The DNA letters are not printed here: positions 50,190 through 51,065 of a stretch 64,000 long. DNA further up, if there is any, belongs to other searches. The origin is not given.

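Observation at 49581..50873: Sulfotransferase plus APS kinase inside the glycan locus: PAPS-dependent sulfation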

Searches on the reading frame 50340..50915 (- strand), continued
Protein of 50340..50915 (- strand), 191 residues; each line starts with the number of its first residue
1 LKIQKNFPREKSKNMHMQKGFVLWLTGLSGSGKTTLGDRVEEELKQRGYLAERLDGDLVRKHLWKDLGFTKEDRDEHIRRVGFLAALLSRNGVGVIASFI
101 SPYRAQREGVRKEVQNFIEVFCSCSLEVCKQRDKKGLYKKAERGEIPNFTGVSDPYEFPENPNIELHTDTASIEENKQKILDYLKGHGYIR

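Call 35: find_homologous_proteins(query=L007:10554-12743:+, max_evalue=1e-10)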
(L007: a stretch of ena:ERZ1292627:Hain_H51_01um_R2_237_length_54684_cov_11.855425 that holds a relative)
Query L007:10554-12743:+ (729 aa): 3450 proteins with E <= 1e-10 among 8000 candidates; the best 120 are listed.
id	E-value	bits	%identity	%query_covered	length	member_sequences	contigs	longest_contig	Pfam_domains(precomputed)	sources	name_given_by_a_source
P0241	0.0e+0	1633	100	100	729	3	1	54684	PF14306.13,PF00224.28,PF01747.24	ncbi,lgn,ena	-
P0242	0.0e+0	1181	70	100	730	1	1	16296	PF14306.13,PF00224.28,PF01747.24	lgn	-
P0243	0.0e+0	1036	61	99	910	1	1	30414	PF14306.13,PF00224.28,PF01747.24,PF01583.27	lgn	-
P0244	0.0e+0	1033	61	99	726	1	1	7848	PF14306.13,PF00224.28,PF01747.24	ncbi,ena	-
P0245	0.0e+0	1032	61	99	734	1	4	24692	PF14306.13,PF00224.28,PF01747.24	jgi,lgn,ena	-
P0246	0.0e+0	1031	60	100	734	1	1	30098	PF14306.13,PF00224.28,PF01747.24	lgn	-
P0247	0.0e+0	1029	61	99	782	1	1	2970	PF14306.13,PF00224.28,PF01747.24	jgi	jgi:pyruvate kinase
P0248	0.0e+0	1017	60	99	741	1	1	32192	PF14306.13,PF00224.28,PF01747.24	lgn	-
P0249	0.0e+0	1015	61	99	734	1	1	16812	PF14306.13,PF00224.28,PF01747.24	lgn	-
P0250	1.4e-297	1007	60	99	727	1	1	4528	PF14306.13,PF00224.28,PF01747.24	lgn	-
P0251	9.5e-297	1004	60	99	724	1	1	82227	PF14306.13,PF00224.28,PF01747.24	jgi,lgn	jgi:pyruvate kinase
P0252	1.1e-295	1001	61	99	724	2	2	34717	PF14306.13,PF00224.28,PF01747.24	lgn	-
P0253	7.2e-294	995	60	99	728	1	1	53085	PF14306.13,PF00224.28,PF01747.24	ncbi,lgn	-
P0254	6.3e-292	988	59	99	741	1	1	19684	PF14306.13,PF00224.28,PF01747.24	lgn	-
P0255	1.9e-291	987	59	99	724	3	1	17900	PF14306.13,PF00224.28,PF01747.24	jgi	-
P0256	3.6e-288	976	60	96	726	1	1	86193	PF14306.13,PF00224.28,PF01747.24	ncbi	ncbi:MAG: pyruvate kinase [Candidatus Nealsonbacteria bacterium]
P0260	1.1e-285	968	59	97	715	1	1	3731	PF14306.13,PF00224.28,PF01747.24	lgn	-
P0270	6.3e-282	955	58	99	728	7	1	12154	PF14306.13,PF00224.28,PF01747.24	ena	-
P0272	6.8e-281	952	55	99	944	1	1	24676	PF14306.13,PF00224.28,PF01747.24,PF13238.13,PF01583.27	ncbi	-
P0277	1.2e-277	941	57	99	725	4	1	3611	PF14306.13,PF00224.28,PF01747.24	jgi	-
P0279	3.0e-277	940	58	99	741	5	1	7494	PF14306.13,PF00224.28,PF01747.24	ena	-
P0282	5.5e-276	936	57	99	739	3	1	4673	PF14306.13,PF00224.28,PF01747.24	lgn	-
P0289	6.5e-271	919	55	97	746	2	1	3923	PF14306.13,PF00224.28,PF01747.24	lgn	-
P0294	6.5e-263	892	55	99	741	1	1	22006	PF14306.13,PF00224.28,PF01747.24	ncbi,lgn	-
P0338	5.9e-220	750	47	99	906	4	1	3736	PF10609.16,PF14306.13,PF01656.30,PF00224.28,PF01747.24,PF08433.17,PF00448.29,PF01583.27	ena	-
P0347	2.9e-216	738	46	100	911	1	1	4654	PF14306.13,PF00224.28,PF01747.24,PF01583.27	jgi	jgi:pyruvate kinase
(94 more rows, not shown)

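Call 45: find_encoding_contigs(protein=P0256, flank=6000, max_places=2)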
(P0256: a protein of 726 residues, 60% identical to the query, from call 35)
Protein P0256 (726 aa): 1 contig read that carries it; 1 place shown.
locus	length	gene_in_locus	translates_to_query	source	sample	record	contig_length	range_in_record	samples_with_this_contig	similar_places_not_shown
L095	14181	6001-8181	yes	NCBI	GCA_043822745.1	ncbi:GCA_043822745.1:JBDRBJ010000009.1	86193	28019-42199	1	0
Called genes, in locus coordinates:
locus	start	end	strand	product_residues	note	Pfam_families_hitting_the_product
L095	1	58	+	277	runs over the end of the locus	PF01522:Polysacc_deac_1, PF10096:DUF2334 (weak), PF11959:DUF3473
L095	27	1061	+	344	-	PF13480:Acetyltransf_6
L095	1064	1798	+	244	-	PF01209:Ubie_methyltran, PF05401:NodS, PF13489:Methyltransf_23, PF13847:Methyltransf_31, PF08241:Methyltransf_11, PF08242:Methyltransf_12, PF13649:Methyltransf_25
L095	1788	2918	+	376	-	PF00266:Aminotran_5 (weak), PF01041:DegT_DnrJ_EryC1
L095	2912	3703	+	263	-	PF17784:Sulfotransfer_4 (faint), PF13469:Sulfotransfer_3 (weak)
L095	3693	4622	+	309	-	PF03706:LPG_synthase_TM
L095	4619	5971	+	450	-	PF02366:PMT (weak), PF13231:PMT_2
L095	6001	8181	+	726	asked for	PF00224:PK, PF14306:PUA_2, PF01747:ATP-sulfurylase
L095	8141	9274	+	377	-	PF13477:Glyco_trans_4_2 (weak), PF13439:Glyco_transf_4, PF20706:GT4-conflict, PF00534:Glycos_transf_1, PF13692:Glyco_trans_1_4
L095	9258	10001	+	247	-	PF13489:Methyltransf_23, PF07021:MetW (weak), PF08123:DOT1 (weak), PF13847:Methyltransf_31, PF08241:Methyltransf_11, PF08242:Methyltransf_12, PF13649:Methyltransf_25 (weak)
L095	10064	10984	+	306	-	PF00685:Sulfotransfer_1, PF13469:Sulfotransfer_3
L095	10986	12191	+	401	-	PF01408:GFO_IDH_MocA (faint)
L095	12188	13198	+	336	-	PF13489:Methyltransf_23 (weak)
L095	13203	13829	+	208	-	PF13580:SIS_2, PF01380:SIS (weak)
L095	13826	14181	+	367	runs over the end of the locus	PF13353:Fer4_12 (weak), PF04055:Radical_SAM, PF13186:SPASM (faint)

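Call 58: find_encoding_contigs(protein=P0260, flank=10000, max_places=4)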
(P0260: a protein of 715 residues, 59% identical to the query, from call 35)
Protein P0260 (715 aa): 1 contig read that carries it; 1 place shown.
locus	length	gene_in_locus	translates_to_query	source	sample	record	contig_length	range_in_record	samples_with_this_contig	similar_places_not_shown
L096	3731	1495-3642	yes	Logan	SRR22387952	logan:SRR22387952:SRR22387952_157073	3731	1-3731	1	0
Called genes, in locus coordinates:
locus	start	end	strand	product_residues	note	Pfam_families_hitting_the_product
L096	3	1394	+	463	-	?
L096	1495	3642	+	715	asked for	PF00224:PK, PF14306:PUA_2, PF01747:ATP-sulfurylase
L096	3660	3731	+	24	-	?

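Call 59: list_cluster_members(proteins=[P0252, P0255, P0270, P0277, P0279, P0282, P0289, P0241, P0294, P0253])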
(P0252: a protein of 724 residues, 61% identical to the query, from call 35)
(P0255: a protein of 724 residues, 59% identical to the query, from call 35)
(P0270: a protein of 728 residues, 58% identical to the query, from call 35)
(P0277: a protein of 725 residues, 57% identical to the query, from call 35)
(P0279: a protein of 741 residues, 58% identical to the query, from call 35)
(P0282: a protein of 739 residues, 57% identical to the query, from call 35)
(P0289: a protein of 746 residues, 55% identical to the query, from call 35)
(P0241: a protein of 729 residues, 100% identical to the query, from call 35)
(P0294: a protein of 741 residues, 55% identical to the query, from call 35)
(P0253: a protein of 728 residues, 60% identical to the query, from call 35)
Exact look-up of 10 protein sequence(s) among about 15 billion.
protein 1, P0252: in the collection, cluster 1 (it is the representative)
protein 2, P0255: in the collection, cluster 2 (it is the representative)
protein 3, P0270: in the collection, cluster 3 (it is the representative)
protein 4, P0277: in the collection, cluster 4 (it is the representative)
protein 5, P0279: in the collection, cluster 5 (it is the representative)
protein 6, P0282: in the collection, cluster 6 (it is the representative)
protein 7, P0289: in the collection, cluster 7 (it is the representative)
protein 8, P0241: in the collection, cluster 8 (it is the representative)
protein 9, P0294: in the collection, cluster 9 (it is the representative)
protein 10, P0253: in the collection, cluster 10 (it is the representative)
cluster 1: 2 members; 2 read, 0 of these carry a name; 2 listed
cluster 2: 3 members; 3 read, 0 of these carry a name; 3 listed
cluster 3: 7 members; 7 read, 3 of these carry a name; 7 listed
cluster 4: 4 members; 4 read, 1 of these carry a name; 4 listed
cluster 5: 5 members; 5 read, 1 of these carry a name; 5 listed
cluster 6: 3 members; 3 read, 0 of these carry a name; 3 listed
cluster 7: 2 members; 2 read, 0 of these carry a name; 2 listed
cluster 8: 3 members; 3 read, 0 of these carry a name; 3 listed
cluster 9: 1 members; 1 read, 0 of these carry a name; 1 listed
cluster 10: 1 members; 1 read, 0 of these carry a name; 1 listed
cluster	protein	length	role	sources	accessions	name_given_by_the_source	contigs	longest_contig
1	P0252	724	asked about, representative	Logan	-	-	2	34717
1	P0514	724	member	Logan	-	-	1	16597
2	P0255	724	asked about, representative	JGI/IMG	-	-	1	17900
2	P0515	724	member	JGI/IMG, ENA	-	-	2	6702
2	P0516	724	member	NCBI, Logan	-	-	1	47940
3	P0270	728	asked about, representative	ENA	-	-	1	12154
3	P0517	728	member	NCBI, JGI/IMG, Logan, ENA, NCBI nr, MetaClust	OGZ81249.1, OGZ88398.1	MAG: hypothetical protein A2312_04685 [Candidatus Staskawiczbacteria bacterium ... | \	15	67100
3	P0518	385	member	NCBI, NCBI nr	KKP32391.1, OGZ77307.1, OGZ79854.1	MAG: hypothetical protein A2360_00410 [Candidatus Staskawiczbacteria bacterium ... | MAG: Pyruvate kinase [Parcubacteria group bacterium GW2011_GWC2_32_10]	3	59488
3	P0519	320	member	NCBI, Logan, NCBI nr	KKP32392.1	MAG: Pyruvate kinase [Parcubacteria group bacterium GW2011_GWC2_32_10]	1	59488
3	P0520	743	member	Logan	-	-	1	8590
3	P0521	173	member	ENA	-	-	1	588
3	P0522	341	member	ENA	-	-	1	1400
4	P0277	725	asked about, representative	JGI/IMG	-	-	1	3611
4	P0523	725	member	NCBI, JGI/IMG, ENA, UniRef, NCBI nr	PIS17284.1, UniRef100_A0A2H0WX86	MAG: sulfate adenylyltransferase [Candidatus Nealsonbacteria bacterium ... | Pyruvate kinase n=1 Tax=Candidatus Nealsonbacteria bacterium CG09_land_8_20_14_0_10_42_14 ...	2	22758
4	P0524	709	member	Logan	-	-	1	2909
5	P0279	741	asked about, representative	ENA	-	-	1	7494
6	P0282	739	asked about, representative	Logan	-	-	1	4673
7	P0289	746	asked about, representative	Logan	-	-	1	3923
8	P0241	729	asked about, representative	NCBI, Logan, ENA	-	-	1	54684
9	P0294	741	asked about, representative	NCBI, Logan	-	-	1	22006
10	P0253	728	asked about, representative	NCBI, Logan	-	-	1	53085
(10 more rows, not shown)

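Call 62: search_solved_structures(query=window:50340-50873:-, max_evalue=1e-20, show_alignments=1)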
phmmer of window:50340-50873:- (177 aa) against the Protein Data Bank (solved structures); distinct sequences matched with E-value up to 1e-20: 24.
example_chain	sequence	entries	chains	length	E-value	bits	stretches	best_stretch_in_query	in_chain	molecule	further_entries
5cb6_A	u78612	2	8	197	2.2e-55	190.3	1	2-172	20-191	Probable adenylyl-sulfate kinase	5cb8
2yvu_A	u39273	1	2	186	8.3e-49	168.8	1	3-168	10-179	Probable adenylyl-sulfate kinase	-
7yq0_A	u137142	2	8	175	5e-48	166.3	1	6-176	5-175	Adenylyl-sulfate kinase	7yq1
8a8h_A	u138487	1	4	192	5.1e-48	166.3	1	2-175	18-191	APS kinase from Methanothermococcus thermolithotrophicus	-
2gks_A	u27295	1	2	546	5.8e-45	156.3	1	4-177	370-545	Bifunctional SAT/APS kinase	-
3uie_A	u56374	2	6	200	2.4e-43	151.1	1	4-176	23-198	Adenylyl-sulfate kinase 1, chloroplastic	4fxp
3cr8_A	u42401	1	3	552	1.3e-42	148.7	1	4-177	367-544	Sulfate adenylyltransferase, adenylylsulfate kinase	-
2pey_A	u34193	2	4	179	1.5e-41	145.2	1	3-171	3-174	Bifunctional 3'-phosphoadenosine 5'-phosphosulfate synthetase 1 (PAPS synthetase 1) (PAPSS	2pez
8i1m_A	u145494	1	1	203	4.8e-41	143.5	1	5-171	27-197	PAPSS1 protein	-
2ofw_A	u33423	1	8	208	4.8e-41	143.5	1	5-171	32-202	APS kinase domain of the PAPS synthetase 1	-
2ofx_A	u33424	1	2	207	5.1e-41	143.4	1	5-171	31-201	Bifunctional 3'-phosphoadenosine 5'-phosphosulfate synthetase 1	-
23vk_A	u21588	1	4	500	7.2e-41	143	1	5-176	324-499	adenylyl-sulfate kinase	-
1d6j_A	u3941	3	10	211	2.3e-40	141.3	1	3-176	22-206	ADENOSINE-5'PHOSPHOSULFATE KINASE | Adenylylsulfate kinase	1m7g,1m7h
3cr7_A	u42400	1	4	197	4.7e-40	140.3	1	4-176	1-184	Adenylyl-sulfate kinase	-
1x6v_B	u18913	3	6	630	6.5e-40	139.9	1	5-171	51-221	Bifunctional 3'-phosphoadenosine 5'-phosphosulfate synthetase 1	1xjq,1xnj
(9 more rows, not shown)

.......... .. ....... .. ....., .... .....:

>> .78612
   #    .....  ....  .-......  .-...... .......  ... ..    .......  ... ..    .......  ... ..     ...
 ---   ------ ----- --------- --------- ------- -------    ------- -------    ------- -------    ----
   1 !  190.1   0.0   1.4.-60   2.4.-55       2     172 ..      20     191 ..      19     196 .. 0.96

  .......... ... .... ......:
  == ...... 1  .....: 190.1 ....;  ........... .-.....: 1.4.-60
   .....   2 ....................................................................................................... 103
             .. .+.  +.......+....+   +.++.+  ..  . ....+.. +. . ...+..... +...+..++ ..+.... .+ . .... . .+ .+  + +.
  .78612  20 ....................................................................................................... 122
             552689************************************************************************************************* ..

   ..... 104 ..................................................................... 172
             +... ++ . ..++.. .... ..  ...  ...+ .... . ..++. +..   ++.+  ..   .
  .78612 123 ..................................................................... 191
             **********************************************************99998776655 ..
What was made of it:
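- On Adenylyl-sulfate kinase CysC (EC 2.7.1.25; TIGR00455 equivalog): Motifs align to Synechocystis APS kinase 5cb6 at 190 bits (call 62).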
